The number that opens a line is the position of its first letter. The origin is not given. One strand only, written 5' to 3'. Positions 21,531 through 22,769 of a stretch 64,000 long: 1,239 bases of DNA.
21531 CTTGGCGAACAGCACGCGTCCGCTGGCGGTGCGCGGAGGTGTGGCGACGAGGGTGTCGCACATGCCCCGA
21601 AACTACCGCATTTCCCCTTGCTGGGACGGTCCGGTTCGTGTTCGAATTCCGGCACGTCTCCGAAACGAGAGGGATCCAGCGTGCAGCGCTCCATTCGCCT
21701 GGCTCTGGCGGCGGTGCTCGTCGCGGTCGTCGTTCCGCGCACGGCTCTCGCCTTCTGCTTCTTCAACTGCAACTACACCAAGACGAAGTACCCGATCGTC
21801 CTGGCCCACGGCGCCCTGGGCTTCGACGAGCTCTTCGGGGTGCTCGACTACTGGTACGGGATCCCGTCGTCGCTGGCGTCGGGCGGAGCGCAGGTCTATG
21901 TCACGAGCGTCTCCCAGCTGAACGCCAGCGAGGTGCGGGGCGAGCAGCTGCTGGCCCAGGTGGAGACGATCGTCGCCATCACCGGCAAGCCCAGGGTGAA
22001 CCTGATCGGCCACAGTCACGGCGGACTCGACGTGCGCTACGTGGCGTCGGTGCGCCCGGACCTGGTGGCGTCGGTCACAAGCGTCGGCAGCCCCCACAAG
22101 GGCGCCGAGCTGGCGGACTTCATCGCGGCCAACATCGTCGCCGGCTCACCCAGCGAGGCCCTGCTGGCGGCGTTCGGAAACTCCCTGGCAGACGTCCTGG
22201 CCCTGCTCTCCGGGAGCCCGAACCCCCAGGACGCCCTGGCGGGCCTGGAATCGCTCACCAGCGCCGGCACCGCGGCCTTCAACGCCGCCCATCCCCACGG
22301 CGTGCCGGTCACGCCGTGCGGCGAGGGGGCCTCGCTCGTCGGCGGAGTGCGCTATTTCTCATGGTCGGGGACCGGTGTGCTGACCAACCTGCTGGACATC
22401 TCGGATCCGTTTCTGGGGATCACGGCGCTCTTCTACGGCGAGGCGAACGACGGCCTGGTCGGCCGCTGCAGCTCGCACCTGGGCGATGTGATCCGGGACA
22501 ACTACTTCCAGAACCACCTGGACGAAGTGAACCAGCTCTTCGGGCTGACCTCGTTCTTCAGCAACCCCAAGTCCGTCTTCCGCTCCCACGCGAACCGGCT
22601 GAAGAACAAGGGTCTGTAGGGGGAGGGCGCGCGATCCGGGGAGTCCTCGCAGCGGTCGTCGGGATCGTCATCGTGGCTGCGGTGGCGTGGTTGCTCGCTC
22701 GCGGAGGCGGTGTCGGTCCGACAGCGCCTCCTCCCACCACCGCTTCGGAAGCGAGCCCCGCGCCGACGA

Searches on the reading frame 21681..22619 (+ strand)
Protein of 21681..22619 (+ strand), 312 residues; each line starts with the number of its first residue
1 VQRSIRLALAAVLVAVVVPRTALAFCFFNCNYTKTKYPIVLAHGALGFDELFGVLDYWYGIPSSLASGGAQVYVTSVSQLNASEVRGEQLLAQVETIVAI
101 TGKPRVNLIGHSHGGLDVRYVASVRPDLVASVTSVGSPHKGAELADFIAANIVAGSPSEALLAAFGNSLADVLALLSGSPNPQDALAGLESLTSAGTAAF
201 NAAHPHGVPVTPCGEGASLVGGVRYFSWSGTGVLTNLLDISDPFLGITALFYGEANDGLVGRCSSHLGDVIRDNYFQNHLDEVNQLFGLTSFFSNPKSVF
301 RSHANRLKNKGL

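Call 18: search_protein_families(library=pfam, proteins=[window:21681-22619:+], max_evalue=0.01)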
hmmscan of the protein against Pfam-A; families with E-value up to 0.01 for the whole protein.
window:21681-22619:+ (312 aa): 5 families
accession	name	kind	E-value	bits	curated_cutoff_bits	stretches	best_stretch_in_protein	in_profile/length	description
PF00561.26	Abhydrolase_1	-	3.9e-18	66.4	25.8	1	37-248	1-201/245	alpha/beta hydrolase fold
PF02089.21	Palm_thioest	-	1.9e-05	25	26.8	1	38-146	1-117/254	Palmitoyl protein thioesterase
PF24096.1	DUF7379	-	0.0046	17.4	33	1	89-147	56-120/191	Domain of unknown function (DUF7379)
PF24708.1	Lip_C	-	0.0069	15.6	27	0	87-152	112-176/380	Lipase-like, C-terminal domain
PF12697.13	Abhydrolase_6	-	0.0083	17.2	26.3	0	39-187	1-132/217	Alpha/beta hydrolase family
